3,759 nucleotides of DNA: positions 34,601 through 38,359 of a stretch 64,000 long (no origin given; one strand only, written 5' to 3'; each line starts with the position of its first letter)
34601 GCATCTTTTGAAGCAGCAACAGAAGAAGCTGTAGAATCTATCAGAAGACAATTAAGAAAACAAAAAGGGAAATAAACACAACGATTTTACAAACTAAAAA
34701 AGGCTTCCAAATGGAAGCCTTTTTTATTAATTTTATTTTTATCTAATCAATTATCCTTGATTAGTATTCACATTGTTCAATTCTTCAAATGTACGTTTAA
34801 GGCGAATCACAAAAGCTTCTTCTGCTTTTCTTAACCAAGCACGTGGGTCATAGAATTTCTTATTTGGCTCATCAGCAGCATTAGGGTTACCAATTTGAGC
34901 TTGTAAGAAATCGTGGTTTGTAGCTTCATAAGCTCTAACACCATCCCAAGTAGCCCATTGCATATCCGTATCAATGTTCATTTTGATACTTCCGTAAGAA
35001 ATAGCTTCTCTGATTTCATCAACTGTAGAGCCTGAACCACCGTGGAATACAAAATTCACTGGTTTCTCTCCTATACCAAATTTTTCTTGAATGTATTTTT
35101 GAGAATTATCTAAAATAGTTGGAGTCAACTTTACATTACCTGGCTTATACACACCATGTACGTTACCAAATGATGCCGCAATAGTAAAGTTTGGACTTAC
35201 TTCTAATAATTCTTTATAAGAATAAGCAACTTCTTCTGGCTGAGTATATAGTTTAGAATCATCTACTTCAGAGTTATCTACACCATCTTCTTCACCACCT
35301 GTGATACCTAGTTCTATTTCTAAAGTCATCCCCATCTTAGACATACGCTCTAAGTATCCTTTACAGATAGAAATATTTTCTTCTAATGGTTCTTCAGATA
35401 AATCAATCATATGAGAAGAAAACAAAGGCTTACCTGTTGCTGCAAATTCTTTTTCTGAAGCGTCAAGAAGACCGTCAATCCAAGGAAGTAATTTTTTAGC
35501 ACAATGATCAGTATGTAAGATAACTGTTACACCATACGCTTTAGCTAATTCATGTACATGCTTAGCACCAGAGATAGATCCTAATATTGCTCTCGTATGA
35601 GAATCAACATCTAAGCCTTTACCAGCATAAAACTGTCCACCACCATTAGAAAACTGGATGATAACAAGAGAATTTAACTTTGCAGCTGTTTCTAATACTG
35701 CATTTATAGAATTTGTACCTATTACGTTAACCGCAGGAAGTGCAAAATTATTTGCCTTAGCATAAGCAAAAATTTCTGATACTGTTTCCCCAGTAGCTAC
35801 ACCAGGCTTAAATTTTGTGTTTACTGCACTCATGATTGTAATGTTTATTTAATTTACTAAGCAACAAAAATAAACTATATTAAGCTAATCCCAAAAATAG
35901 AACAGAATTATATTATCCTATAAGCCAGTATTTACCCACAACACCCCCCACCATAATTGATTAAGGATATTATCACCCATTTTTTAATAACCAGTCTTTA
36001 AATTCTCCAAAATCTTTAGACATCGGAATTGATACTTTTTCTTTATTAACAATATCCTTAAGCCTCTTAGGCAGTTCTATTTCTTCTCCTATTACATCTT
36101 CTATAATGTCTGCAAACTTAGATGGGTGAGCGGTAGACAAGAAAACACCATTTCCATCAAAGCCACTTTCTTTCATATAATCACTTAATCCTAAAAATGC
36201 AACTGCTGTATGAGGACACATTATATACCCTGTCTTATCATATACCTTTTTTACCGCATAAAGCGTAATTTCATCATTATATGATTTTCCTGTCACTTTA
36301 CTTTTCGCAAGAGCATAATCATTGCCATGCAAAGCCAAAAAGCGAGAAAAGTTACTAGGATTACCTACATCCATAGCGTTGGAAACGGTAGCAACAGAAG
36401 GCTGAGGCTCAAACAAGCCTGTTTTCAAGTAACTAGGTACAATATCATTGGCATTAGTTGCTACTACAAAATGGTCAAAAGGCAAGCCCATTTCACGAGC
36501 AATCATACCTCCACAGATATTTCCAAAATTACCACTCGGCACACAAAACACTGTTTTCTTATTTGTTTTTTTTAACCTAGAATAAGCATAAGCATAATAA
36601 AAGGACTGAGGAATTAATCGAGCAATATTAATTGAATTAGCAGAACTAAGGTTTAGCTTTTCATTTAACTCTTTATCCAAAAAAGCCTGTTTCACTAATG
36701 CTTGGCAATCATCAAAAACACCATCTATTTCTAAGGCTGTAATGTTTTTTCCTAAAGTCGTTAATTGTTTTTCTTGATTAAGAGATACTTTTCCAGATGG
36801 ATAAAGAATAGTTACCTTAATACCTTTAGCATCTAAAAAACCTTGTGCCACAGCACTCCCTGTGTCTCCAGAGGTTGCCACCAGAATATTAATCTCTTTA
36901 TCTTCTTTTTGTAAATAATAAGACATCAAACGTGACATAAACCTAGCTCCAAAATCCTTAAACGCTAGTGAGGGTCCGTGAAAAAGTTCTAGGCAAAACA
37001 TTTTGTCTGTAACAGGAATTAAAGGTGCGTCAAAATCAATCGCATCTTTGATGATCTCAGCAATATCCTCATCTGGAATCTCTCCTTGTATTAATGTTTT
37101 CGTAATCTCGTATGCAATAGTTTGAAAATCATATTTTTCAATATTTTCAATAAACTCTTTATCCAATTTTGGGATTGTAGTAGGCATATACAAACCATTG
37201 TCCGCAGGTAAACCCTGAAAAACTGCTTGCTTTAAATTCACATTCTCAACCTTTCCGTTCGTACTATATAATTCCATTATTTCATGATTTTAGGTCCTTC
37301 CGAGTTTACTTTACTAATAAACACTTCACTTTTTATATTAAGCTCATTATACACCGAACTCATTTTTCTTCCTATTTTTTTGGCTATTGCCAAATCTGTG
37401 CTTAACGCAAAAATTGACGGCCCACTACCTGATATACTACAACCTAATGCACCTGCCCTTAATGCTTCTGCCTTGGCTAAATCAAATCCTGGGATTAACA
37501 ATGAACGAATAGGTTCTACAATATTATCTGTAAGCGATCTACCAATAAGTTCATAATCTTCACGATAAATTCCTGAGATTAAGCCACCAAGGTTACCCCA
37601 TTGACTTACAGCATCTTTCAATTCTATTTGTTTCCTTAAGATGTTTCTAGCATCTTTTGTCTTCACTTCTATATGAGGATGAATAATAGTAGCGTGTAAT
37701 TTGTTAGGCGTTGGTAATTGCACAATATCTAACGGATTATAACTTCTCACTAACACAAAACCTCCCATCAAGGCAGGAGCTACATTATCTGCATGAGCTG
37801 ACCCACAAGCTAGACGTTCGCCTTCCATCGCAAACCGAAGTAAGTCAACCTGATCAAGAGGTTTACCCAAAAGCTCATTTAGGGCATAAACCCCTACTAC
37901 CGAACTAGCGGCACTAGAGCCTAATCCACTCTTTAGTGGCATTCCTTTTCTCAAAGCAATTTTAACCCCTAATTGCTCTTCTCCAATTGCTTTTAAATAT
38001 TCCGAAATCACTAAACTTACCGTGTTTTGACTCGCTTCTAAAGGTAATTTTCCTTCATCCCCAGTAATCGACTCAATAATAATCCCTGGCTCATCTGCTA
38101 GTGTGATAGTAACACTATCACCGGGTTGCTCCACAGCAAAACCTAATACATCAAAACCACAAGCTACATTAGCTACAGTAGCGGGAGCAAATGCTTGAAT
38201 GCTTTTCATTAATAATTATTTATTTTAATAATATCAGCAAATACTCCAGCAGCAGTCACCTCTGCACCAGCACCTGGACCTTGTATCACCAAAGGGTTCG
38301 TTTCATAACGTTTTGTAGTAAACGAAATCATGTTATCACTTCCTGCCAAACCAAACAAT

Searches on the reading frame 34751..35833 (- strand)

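Call 56: search_protein_families(library=pfam, proteins=[window:34751-35833:-], max_evalue=0.00001)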
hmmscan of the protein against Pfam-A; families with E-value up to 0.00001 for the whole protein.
window:34751-35833:- (360 aa): 1 family
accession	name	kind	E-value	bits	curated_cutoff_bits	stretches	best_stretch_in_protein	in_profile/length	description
PF01116.26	F_bP_aldolase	-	9.2e-82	275.1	25.5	1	17-356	2-276/277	Fructose-bisphosphate aldolase class-II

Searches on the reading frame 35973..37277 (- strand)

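Call 56: search_protein_families(library=pfam, proteins=[window:35973-37277:-], max_evalue=0.00001)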
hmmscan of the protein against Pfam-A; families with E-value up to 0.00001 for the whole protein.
window:35973-37277:- (434 aa): 2 families
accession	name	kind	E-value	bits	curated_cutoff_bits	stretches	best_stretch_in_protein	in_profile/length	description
PF00291.31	PALP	-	3.9e-22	79.4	35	1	96-376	28-286/295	Pyridoxal-phosphate dependent enzyme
PF14821.11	Thr_synth_N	-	5.9e-20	71.6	25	1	4-79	3-78/79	Threonine synthase N terminus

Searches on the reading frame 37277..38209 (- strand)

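Call 56: search_protein_families(library=pfam, proteins=[window:37277-38209:-], max_evalue=0.00001)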
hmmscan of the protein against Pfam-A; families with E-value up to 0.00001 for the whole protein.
window:37277-38209:- (310 aa): 2 families
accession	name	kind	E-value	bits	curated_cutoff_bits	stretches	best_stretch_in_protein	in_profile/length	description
PF00288.32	GHMP_kinases_N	-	2e-19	70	22.3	1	65-150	4-87/87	GHMP kinases N terminal domain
PF08544.19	GHMP_kinases_C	-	8.7e-13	48.9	21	1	211-288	2-84/85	GHMP kinases C terminal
